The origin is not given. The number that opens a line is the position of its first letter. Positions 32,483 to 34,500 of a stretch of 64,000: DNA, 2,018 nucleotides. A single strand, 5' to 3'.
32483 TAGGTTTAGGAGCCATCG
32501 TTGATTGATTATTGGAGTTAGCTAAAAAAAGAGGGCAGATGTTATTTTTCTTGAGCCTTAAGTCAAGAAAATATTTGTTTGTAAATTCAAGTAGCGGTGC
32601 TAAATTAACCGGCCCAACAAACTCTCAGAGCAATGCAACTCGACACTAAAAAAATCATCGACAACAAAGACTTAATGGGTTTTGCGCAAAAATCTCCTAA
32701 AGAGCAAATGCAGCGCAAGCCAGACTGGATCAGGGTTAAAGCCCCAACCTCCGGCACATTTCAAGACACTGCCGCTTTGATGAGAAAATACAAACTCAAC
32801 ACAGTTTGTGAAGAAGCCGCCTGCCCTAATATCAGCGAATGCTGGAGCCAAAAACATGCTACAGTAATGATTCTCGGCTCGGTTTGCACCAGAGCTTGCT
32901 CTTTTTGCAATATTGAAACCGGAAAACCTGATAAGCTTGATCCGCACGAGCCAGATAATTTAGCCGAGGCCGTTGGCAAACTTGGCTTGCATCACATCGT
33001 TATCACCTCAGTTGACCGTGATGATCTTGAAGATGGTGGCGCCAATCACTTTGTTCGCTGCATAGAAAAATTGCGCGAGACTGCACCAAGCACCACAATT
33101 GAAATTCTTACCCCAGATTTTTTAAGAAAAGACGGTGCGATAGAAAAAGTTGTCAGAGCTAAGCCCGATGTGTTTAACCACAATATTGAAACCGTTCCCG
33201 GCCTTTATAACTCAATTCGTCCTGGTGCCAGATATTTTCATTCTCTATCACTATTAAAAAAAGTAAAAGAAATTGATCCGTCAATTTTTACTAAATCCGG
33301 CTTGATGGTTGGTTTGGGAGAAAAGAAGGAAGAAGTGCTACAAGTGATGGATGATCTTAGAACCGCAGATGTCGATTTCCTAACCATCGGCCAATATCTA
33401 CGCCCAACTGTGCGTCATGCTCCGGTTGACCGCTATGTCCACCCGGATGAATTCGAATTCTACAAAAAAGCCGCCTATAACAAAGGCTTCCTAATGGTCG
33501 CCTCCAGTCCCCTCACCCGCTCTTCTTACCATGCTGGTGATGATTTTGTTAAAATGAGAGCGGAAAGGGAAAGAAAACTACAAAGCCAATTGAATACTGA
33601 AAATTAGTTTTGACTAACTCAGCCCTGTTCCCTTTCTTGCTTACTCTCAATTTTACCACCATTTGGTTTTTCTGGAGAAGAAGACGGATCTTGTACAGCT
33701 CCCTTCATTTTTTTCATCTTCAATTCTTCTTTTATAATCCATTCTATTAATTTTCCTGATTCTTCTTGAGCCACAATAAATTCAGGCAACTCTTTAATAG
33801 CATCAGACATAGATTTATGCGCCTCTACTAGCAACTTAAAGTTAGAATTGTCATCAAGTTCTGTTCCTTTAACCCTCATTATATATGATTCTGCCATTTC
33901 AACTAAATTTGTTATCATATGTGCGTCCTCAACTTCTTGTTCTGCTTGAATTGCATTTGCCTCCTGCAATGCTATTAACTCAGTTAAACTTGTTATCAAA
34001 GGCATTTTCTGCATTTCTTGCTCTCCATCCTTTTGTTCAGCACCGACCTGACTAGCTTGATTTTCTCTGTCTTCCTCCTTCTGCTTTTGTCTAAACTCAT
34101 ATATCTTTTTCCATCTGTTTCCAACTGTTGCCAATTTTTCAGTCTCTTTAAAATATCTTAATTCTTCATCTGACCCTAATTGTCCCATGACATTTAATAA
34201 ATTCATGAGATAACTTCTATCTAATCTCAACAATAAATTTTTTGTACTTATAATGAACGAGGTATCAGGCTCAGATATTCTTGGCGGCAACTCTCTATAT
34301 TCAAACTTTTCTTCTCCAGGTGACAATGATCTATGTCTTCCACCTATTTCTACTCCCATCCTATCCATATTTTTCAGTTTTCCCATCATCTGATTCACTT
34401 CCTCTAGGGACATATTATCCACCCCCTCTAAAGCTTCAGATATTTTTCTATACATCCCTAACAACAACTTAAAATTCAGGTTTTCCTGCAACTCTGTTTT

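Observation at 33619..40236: Family A: four tandem, modular, all-helical paralogs in long and short forms with no recognisable domain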

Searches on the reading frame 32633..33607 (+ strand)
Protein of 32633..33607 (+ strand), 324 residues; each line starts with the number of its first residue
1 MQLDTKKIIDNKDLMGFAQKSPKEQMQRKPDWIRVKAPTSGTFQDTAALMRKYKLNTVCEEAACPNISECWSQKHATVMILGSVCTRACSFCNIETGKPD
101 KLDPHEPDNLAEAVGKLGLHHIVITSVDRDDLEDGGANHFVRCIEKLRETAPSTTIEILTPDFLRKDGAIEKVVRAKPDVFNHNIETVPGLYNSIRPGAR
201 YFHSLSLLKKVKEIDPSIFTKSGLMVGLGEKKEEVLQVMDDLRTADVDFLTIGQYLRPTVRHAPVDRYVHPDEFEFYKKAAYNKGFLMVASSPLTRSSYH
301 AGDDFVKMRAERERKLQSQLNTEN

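Call 24: find_homologous_proteins(query=window:32633-33607:+, max_evalue=1e-50)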
Query window:32633-33607:+ (324 aa): 8000 proteins with E <= 1e-50 among 8000 candidates; the best 120 are listed.
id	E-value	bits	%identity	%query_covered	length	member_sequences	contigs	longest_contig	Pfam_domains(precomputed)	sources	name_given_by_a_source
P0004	5.1e-203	691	93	99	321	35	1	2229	PF16881.11,PF04055.28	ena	-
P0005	2.5e-202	689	93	99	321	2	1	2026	PF16881.11,PF04055.28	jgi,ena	-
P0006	1.7e-200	683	92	98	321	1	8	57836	PF16881.11,PF04055.28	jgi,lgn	jgi:lipoyl synthase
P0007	6.7e-197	671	90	98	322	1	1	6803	PF16881.11,PF04055.28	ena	-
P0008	2.1e-194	663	89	98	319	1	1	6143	PF04055.28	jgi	jgi:lipoic acid synthetase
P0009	1.5e-192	657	90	98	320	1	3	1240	PF16881.11,PF04055.28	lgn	-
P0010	2.7e-192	656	88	98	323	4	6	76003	PF04055.28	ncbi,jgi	ncbi:MAG: lipoic acid synthetase [Rickettsiales bacterium]|jgi:lipoic acid synthetase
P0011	7.1e-192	655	89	98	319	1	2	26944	PF16881.11,PF04055.28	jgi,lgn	jgi:lipoic acid synthetase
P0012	2.1e-191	653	89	98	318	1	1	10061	PF16881.11,PF04055.28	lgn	-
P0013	1.1e-189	648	88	98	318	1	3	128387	PF16881.11,PF04055.28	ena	-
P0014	1.9e-189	647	87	98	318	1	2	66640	PF16881.11,PF04055.28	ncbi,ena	-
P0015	2.8e-189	646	90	95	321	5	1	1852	PF16881.11,PF04055.28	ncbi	-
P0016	5.2e-189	645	87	98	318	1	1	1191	PF16881.11,PF04055.28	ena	-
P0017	2.6e-188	643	87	98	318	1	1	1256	PF16881.11,PF04055.28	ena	-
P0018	6.8e-188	642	87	98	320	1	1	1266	PF16881.11,PF04055.28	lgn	-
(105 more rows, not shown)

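Call 26: find_encoding_contigs(protein=P0006, flank=10000, max_places=2)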
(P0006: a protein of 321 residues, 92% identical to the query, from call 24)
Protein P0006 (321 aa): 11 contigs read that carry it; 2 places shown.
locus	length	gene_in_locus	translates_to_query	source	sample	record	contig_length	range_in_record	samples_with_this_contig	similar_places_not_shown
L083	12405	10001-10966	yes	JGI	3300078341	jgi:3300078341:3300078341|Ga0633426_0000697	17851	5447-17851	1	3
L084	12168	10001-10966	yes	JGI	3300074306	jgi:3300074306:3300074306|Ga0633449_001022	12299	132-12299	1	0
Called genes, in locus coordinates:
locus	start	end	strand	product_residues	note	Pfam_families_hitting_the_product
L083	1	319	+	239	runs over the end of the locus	PF00561:Abhydrolase_1, PF12697:Abhydrolase_6, PF12146:Hydrolase_4 (weak)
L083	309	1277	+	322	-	PF00696:AA_kinase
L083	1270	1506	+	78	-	-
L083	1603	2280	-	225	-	PF04055:Radical_SAM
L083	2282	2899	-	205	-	PF09668:Asp_protease (weak), PF13650:Asp_protease_2, PF13975:gag-asp_proteas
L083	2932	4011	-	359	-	PF00155:Aminotran_1_2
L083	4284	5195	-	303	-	PF02195:ParB_N, PF17762:HTH_ParB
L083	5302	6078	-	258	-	PF00142:Fer4_NifH (weak), PF01656:CbiA, PF02374:ArsA_ATPase (weak), PF06564:CBP_BcsQ, PF09140:MipZ, PF10609:ParA, PF13614:AAA_31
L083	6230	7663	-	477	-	PF03951:Gln-synt_N, PF00120:Gln-synt_C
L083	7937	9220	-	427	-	PF02844:GARS_N, PF01071:GARS_A, PF02655:ATP-grasp_3 (weak), PF02222:ATP-grasp (weak), PF02843:GARS_C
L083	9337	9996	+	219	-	PF01895:PhoU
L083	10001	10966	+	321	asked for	PF16881:LIAS_N (weak), PF04055:Radical_SAM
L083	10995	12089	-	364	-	-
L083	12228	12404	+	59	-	?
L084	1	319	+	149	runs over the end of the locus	?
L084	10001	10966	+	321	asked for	PF16881:LIAS_N (weak), PF04055:Radical_SAM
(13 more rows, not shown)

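Call 27: find_encoding_contigs(protein=P0010, flank=10000, max_places=2)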
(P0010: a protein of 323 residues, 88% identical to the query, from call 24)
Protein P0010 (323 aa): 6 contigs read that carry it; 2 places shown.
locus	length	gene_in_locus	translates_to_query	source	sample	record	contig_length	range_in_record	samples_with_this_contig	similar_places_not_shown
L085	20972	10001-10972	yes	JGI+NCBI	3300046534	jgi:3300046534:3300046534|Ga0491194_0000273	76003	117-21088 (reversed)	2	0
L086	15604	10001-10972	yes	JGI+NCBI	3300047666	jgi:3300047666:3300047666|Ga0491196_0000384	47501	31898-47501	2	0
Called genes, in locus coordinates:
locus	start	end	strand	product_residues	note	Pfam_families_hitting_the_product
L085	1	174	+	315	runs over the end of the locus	PF00056:Ldh_1_N, PF02866:Ldh_1_C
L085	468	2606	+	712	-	PF00580:UvrD-helicase, PF01443:Viral_helicase1 (faint), PF13245:AAA_19, PF13604:AAA_30 (faint), PF13361:UvrD_C, PF13538:UvrD_C_2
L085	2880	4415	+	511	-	PF01039:Carboxyl_trans, PF03255:ACCA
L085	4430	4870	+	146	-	PF02962:CHMI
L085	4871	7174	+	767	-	PF08479:POTRA_2 (faint), PF07244:POTRA, PF01103:Omp85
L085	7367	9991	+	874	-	PF00311:PEPcase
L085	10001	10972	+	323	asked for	PF04055:Radical_SAM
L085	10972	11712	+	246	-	PF01479:S4, PF00849:PseudoU_synth_2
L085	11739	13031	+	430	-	PF00206:Lyase_1, PF10397:ADSL_C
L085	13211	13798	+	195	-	-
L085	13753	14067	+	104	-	-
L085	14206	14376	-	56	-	-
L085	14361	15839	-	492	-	PF00939:Na_sulph_symp, PF03600:CitMHS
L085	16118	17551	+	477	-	PF03951:Gln-synt_N, PF00120:Gln-synt_C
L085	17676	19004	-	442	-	PF21088:MS_channel_1st (weak), PF00924:MS_channel_2nd, PF21082:MS_channel_3rd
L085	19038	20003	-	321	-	PF00108:Thiolase_N (weak), PF08545:ACP_syn_III, PF08541:ACP_syn_III_C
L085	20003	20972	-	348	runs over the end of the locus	PF02504:FA_synthesis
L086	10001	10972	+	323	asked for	PF04055:Radical_SAM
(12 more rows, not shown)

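Call 39: find_encoding_contigs(protein=P0011, flank=10000, max_places=1)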
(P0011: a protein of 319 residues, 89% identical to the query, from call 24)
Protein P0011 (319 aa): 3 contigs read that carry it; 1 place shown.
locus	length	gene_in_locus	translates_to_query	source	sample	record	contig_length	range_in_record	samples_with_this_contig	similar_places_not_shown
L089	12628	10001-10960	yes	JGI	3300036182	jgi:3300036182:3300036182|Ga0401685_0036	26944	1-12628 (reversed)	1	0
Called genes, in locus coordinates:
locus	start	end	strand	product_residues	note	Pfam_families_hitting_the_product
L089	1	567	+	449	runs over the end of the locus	PF02881:SRP54_N, PF06414:Zeta_toxin (weak), PF00448:SRP54, PF01656:CbiA, PF02978:SRP_SPB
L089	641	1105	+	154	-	PF03364:Polyketide_cyc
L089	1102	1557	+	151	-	PF03724:META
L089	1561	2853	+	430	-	PF00587:tRNA-synt_2b, PF03129:HGTP_anticodon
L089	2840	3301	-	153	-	PF00588:SpoU_methylase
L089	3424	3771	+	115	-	PF00111:Fer2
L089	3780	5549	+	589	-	-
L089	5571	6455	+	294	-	PF17827:PrmC_N, PF03602:Cons_hypoth95 (weak), PF05175:MTS, PF07669:Eco57I (weak), PF06325:PrmA, PF13847:Methyltransf_31, PF13649:Methyltransf_25 (weak)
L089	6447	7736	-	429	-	PF02844:GARS_N, PF01071:GARS_A, PF02655:ATP-grasp_3 (weak), PF02222:ATP-grasp (weak), PF02843:GARS_C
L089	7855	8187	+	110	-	PF01895:PhoU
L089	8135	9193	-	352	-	PF02844:GARS_N, PF01071:GARS_A, PF02655:ATP-grasp_3 (weak), PF02222:ATP-grasp (weak)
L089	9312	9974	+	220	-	PF01895:PhoU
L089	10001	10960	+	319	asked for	PF16881:LIAS_N (weak), PF04055:Radical_SAM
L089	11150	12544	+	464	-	PF04851:ResIII (faint), PF00270:DEAD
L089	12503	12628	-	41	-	?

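Call 40: find_encoding_contigs(protein=P0013, flank=10000, max_places=1)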
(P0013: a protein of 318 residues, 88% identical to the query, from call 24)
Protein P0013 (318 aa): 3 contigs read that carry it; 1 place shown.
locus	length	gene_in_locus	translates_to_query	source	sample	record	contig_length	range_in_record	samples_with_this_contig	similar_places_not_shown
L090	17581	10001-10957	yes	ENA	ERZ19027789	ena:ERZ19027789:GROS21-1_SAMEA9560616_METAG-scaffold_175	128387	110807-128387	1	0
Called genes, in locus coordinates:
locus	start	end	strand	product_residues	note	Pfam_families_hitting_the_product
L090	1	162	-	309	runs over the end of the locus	PF13623:SurA_N_2 (weak), PF13624:SurA_N_3 (weak), PF13145:Rotamase_2, PF13616:Rotamase_3, PF00639:Rotamase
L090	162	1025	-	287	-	PF00702:Hydrolase (faint), PF13419:HAD_2 (faint), PF13344:Hydrolase_6, PF13242:Hydrolase_like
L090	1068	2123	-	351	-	-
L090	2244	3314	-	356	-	PF02169:LPP20 (weak)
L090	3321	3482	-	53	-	-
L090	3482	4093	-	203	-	-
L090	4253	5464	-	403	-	PF03739:LptF_LptG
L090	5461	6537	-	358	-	PF03739:LptF_LptG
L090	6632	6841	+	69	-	PF02597:ThiS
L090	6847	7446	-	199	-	-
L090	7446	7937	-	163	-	PF04461:YajQ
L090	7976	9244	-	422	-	PF02844:GARS_N, PF01071:GARS_A, PF02786:CPSase_L_D2 (weak), PF02222:ATP-grasp, PF02843:GARS_C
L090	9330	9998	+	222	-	PF01895:PhoU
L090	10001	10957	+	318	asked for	PF16881:LIAS_N (weak), PF04055:Radical_SAM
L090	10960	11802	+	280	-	PF01678:DAP_epimerase, PF26317:CntK_N (weak), PF02567:PhzC-PhzF (weak), PF01678:DAP_epimerase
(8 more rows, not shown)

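Call 78: find_encoding_contigs(protein=P0007, flank=10000, max_places=1)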
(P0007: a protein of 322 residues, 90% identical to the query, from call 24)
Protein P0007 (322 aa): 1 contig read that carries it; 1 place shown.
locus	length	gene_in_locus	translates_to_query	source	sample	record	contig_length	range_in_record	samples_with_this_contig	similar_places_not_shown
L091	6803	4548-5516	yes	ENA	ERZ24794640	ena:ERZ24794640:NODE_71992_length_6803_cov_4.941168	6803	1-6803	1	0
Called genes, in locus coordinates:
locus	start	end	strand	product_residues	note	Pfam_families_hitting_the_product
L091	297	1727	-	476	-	PF03951:Gln-synt_N, PF00120:Gln-synt_C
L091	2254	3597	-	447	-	PF02844:GARS_N, PF01071:GARS_A, PF02222:ATP-grasp (weak), PF02843:GARS_C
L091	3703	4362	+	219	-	PF01895:PhoU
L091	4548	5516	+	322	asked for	PF16881:LIAS_N (weak), PF04055:Radical_SAM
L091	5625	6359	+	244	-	PF07722:Peptidase_C26, PF00117:GATase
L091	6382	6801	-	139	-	?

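Call 79: find_encoding_contigs(protein=P0012, flank=10000, max_places=1)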
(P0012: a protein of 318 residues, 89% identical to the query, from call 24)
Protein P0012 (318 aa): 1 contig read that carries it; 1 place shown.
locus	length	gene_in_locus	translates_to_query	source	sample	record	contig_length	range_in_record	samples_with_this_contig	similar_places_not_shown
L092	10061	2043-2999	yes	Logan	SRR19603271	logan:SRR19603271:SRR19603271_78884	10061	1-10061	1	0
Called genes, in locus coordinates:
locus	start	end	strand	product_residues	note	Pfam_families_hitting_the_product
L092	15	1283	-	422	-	PF02844:GARS_N, PF01071:GARS_A, PF02786:CPSase_L_D2 (faint), PF02222:ATP-grasp (weak), PF02843:GARS_C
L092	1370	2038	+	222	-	PF01895:PhoU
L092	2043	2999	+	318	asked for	PF16881:LIAS_N (weak), PF04055:Radical_SAM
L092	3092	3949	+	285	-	PF01678:DAP_epimerase, PF26317:CntK_N (faint), PF01678:DAP_epimerase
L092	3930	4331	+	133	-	PF03918:CcmH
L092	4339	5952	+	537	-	PF08019:EptA_B_N, PF00884:Sulfatase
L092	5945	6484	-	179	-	PF01427:Peptidase_M15, PF02557:VanY (weak)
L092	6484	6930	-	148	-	PF03653:UPF0093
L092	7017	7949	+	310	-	PF13793:Pribosyltran_N, PF00156:Pribosyltran, PF14572:Pribosyl_synth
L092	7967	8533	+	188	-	PF00034:Cytochrom_C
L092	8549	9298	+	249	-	PF06750:A24_N_bact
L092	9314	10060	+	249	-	?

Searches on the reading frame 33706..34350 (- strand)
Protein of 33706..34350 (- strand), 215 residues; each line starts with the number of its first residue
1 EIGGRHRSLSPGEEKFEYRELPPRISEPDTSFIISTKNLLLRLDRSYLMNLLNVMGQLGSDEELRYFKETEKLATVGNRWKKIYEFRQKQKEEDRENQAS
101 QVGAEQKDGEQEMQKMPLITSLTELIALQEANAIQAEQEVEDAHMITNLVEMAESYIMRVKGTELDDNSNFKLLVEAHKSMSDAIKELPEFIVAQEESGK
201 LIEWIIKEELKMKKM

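Call 35: find_related_loci(query=A4, collection=metagenome_contigs, flank=10000)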
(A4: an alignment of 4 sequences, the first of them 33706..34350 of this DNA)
Query A4 (215 aa) in metagenome_contigs; peptide patterns used: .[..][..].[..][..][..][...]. (x = any residue, [..] = any of these).
600 stretches matched a pattern, but none encodes a relative of the query by tblastn (E <= 1e-3).
